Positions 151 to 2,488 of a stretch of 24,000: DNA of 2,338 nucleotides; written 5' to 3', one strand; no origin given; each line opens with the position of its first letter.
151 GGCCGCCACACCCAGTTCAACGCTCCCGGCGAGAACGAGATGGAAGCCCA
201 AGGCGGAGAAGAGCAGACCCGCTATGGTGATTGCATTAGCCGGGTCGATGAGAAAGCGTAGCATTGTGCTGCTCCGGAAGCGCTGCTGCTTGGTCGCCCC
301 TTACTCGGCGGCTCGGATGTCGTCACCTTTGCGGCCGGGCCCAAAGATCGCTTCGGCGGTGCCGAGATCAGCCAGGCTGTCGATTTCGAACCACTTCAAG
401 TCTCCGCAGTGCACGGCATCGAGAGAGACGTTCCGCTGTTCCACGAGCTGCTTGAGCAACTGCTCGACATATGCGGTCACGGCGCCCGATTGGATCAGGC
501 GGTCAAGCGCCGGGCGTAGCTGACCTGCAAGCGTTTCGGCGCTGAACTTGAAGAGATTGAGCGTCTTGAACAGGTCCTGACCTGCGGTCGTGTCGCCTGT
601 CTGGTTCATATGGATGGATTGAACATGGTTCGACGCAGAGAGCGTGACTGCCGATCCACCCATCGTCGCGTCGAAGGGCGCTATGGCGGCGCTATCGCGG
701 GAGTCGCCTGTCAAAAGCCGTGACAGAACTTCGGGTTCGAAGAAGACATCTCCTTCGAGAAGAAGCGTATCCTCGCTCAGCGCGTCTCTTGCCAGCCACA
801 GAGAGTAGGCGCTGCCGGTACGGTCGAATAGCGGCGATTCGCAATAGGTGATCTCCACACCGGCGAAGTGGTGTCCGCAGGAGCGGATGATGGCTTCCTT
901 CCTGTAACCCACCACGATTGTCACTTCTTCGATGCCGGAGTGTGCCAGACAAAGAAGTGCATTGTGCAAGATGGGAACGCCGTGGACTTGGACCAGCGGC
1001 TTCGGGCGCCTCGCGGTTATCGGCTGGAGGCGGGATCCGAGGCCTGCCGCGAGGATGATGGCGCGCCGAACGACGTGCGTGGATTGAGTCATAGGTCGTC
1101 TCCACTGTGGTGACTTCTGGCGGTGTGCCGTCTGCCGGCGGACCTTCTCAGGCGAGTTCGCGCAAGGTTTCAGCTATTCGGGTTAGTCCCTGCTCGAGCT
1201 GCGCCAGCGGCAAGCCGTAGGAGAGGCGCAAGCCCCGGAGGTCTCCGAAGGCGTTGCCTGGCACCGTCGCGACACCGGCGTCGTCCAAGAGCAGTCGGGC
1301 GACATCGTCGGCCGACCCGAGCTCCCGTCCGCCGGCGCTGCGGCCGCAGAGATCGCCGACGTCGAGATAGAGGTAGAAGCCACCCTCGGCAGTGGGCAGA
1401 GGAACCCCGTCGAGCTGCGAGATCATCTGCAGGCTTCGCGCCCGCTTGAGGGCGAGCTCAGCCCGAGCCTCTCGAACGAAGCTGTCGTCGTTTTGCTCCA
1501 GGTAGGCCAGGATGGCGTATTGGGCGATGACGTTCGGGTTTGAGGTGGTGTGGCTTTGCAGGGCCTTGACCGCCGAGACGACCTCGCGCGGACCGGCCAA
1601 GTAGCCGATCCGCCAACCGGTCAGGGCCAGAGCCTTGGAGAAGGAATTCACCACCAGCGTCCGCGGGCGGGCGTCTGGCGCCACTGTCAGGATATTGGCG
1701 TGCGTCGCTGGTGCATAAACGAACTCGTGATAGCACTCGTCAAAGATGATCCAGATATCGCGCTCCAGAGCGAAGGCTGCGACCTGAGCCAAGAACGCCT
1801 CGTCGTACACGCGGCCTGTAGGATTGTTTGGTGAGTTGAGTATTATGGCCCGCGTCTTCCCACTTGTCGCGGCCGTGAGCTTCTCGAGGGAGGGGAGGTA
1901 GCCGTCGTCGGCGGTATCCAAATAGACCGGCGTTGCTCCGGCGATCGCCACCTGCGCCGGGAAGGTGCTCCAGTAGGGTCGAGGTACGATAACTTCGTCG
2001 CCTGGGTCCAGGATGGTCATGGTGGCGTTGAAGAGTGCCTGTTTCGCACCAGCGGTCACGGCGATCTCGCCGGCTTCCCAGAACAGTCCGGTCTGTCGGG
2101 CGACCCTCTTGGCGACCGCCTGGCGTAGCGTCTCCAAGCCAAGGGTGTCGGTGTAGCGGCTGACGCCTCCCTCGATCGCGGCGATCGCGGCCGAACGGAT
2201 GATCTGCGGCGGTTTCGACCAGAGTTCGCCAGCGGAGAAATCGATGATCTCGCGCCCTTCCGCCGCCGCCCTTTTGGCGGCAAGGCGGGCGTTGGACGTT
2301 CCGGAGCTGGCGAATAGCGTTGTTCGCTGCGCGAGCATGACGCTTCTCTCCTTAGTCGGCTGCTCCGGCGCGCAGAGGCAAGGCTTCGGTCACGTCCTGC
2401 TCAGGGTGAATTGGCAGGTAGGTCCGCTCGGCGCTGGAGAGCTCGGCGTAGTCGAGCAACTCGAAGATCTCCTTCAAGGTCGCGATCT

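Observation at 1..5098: Phosphonate operon with no visible Ppd: PEP mutase coupled to an aspartate-type aminotransferase plus Kennedy-like activation and transfer genes (candidate phosphonoalanine-type lipid or conjugate pathway)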

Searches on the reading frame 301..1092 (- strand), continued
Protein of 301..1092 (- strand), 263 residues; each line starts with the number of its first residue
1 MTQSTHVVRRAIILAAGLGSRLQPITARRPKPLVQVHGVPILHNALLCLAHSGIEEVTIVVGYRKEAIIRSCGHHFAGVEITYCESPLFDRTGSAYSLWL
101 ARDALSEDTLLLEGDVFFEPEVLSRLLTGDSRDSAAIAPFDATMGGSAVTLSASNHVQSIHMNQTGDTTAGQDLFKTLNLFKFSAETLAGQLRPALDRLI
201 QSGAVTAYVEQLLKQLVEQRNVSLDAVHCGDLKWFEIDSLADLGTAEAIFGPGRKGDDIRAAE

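Call 54: get_annotated_region(hit=H36, flank=8000)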
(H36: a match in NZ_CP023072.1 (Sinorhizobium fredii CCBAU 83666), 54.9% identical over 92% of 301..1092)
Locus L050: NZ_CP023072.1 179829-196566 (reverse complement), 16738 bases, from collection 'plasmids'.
description: Sinorhizobium fredii CCBAU 83666 plasmid pSF83666a, complete sequence
organism: Sinorhizobium fredii CCBAU 83666 (NCBI taxid 1128334)
taxonomy: Bacteria; Pseudomonadota; Alphaproteobacteria; Hyphomicrobiales; Rhizobiaceae; Sinorhizobium; Sinorhizobium fredii; Sinorhizobium fredii CCBAU 83666
host: -; source: G.max,nodule; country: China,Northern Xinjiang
typing (MOB-suite, as given by PLSDB): conjugative; replicon rep_cluster_473; relaxase MOBP,MOBQ; mating-pair formation MPF_T
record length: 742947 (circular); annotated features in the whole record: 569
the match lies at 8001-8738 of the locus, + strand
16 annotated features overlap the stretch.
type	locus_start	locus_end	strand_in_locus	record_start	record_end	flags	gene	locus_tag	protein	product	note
CDS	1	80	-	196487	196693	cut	-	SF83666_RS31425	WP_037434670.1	hypothetical protein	-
CDS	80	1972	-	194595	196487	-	asnB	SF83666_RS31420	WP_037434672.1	asparagine synthase (glutamine-hydrolyzing)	GO:0006529 - asparagine biosynthetic process [Evidence IEA]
CDS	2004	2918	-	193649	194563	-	-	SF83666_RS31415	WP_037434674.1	class I SAM-dependent methyltransferase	-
CDS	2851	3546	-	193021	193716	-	-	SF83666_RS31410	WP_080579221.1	CDP-alcohol phosphatidyltransferase family protein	-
CDS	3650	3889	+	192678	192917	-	-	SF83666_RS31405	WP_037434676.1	hypothetical protein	-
CDS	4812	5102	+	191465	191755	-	-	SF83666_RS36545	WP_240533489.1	hypothetical protein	-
CDS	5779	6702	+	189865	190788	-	aepX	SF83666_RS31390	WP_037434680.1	phosphoenolpyruvate mutase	GO:0019634 - organic phosphonate metabolic process [Evidence IEA]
CDS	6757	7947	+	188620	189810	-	-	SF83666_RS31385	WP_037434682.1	aminotransferase class I/II-fold pyridoxal phosphate-dependent enzyme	GO:0009058 - biosynthetic process [Evidence IEA]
CDS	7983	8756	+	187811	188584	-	-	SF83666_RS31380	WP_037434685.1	phosphocholine cytidylyltransferase family protein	-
CDS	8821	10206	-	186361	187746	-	otsA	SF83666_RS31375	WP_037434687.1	alpha,alpha-trehalose-phosphate synthase (UDP-forming)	-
CDS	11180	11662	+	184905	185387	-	-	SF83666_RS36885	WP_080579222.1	HNH endonuclease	-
CDS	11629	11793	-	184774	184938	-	-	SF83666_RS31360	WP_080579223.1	hypothetical protein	-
CDS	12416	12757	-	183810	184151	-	-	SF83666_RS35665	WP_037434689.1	hypothetical protein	-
CDS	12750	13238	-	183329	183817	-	-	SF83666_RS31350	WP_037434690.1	MaoC family dehydratase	-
CDS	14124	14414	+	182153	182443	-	-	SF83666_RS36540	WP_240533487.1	hypothetical protein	-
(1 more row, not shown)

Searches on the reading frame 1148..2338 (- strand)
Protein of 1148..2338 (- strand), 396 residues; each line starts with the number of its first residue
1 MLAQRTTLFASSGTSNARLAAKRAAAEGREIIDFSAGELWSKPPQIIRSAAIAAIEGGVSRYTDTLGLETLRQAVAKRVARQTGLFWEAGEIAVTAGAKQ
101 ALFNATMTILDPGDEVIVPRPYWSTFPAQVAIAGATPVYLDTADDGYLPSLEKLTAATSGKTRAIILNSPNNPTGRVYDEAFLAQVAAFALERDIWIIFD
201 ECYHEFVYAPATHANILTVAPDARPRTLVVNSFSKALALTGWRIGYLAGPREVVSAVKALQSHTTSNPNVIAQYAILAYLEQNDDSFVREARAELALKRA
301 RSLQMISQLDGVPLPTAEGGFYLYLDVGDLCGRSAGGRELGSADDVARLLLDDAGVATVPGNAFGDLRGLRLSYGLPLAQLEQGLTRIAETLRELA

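Call 5: search_protein_families(library=pfam, proteins=[window:1148-2338:-], max_evalue=0.01)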
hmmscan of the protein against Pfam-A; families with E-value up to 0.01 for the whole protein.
window:1148-2338:- (396 aa): 6 families
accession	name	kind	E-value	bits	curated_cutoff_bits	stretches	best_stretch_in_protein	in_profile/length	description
PF00155.27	Aminotran_1_2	-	1e-62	212.9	19.7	1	30-388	2-361/361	Aminotransferase class I and II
PF01041.23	DegT_DnrJ_EryC1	-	7e-08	32.5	19.8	1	92-202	43-147/360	DegT/DnrJ/EryC1/StrS aminotransferase family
PF01212.27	Beta_elim_lyase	-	2.4e-07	30.8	27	1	43-202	10-170/288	Beta-eliminating lyase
PF01053.26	Cys_Met_Meta_PP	-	3.6e-05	22.9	27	1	93-203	71-176/381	Cys/Met metabolism PLP-dependent enzyme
PF01276.26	OKR_DC_1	-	0.00039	19.7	27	1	94-147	87-140/417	Orn/Lys/Arg decarboxylase, major domain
PF00202.27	Aminotran_3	-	0.003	16.7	30.5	1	143-295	172-318/403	Aminotransferase class-III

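Call 6: search_protein_families(library=ncbifam, proteins=[window:1148-2338:-], max_evalue=0.01)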
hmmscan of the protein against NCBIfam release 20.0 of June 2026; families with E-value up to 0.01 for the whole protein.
window:1148-2338:- (396 aa): 90 families (the best 25 are shown)
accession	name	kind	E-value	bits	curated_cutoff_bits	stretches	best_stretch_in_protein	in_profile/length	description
NF004769.0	PRK06107.1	equivalog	6.4e-92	308.4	617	1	3-395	7-401/402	aspartate transaminase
NF041091.1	asp_aminotase_Arch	equivalog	2.4e-90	303.1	550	1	10-392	8-375/376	aspartate aminotransferase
NF041364.1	GntC_guanitoxin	equivalog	6.1e-77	258.9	415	1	35-390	4-355/356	guanitoxin biosynthesis PLP-dependent (S)-gamma-hydroxy-L-arginine cyclodehydratase GntC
NF004770.0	PRK06108.1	subfamily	6.8e-72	242.5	422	1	25-394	32-394/396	pyridoxal phosphate-dependent aminotransferase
NF005817.0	PRK07683.1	equivalog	4.3e-62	210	575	1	27-393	26-382/387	aminotransferase A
NF005855.0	PRK07777.1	equivalog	2.1e-60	205.1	553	1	40-366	39-357/391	pyridoxal phosphate-dependent aminotransferase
NF004621.0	PRK05957.1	equivalog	6.8e-60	202.8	498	1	40-395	39-386/389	pyridoxal phosphate-dependent aminotransferase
NF004975.0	PRK06348.1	equivalog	1.5e-59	201.9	549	1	25-390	25-381/384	pyridoxal phosphate-dependent aminotransferase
NF005732.0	PRK07550.1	equivalog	7.9e-56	189.7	366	1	19-374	23-369/389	aminotransferase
NF005601.0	PRK07337.1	equivalog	8.1e-56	189.8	496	1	20-392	26-392/394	pyridoxal phosphate-dependent aminotransferase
NF005816.0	PRK07682.1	equivalog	2.3e-55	187.8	620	1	25-393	25-384/390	aminotransferase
NF006488.0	PRK08912.1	equivalog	7e-55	186.5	498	1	40-392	37-384/387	aminotransferase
NF005588.0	PRK07309.1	equivalog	1.3e-54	185.7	576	1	30-394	31-388/391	pyridoxal phosphate-dependent aminotransferase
NF006514.0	PRK08960.1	equivalog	3.6e-54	184.1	554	1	21-394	24-387/388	pyridoxal phosphate-dependent aminotransferase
NF006229.0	PRK08361.1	equivalog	1.6e-53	182.1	624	1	25-394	29-390/391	aspartate aminotransferase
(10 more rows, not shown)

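Call 7: find_encoding_contigs(protein=window:1148-2338:-, flank=10000, max_places=6)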
Protein window:1148-2338:- (396 aa): no gene with exactly this product is on record in the collection.

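Call 34: search_solved_structures(query=window:1148-2338:-, max_evalue=1e-30)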
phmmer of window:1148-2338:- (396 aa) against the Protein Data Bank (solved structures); distinct sequences matched with E-value up to 1e-30: 28.
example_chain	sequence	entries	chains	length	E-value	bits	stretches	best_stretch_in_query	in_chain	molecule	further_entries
1j32_A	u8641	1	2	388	1.5e-76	261.3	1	12-392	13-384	aspartate aminotransferase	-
6f77_A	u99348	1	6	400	8.1e-74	252.3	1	12-389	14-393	Aspartate aminotransferase A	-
6f35_A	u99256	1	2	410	9e-73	248.8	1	11-391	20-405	Aspartate aminotransferase B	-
5wmh_A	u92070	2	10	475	7.8e-72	245.7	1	25-394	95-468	Bifunctional aspartate aminotransferase and glutamate/aspartate-prephenate aminotransferas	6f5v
5wmi_A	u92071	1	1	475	9.1e-72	245.5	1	25-394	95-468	Bifunctional aspartate aminotransferase and glutamate/aspartate-prephenate aminotransferas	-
5wml_A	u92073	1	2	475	5.7e-71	242.9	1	25-394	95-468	Bifunctional aspartate aminotransferase and glutamate/aspartate-prephenate aminotransferas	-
5wmk_A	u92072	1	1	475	8.9e-71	242.3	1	25-394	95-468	Bifunctional aspartate aminotransferase and glutamate/aspartate-prephenate aminotransferas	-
1bkg_A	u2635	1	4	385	7.7e-67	229.3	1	8-392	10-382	ASPARTATE AMINOTRANSFERASE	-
8wkj_A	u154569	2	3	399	8.5e-67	229.2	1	11-388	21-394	Aminotransferase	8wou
1bjw_A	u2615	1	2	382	1e-66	228.9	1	8-391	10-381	ASPARTATE AMINOTRANSFERASE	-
1b5o_A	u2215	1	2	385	4.4e-66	226.8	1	8-392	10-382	PROTEIN (ASPARTATE AMINOTRANSFERASE)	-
1b5p_A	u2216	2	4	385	2e-65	224.6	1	8-392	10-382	PROTEIN (ASPARTATE AMINOTRANSFERASE) | ASPARTATE AMINOTRANSFERASE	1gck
1gc3_A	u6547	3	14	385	4.3e-65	223.5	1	23-392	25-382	ASPARTATE AMINOTRANSFERASE | PROTEIN (ASPARTATE AMINOTRANSFERASE)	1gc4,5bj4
5bj3_A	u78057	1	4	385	4.4e-65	223.5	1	24-392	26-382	PROTEIN (ASPARTATE AMINOTRANSFERASE)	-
1o4s_A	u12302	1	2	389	2.6e-64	221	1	6-392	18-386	Aspartate aminotransferase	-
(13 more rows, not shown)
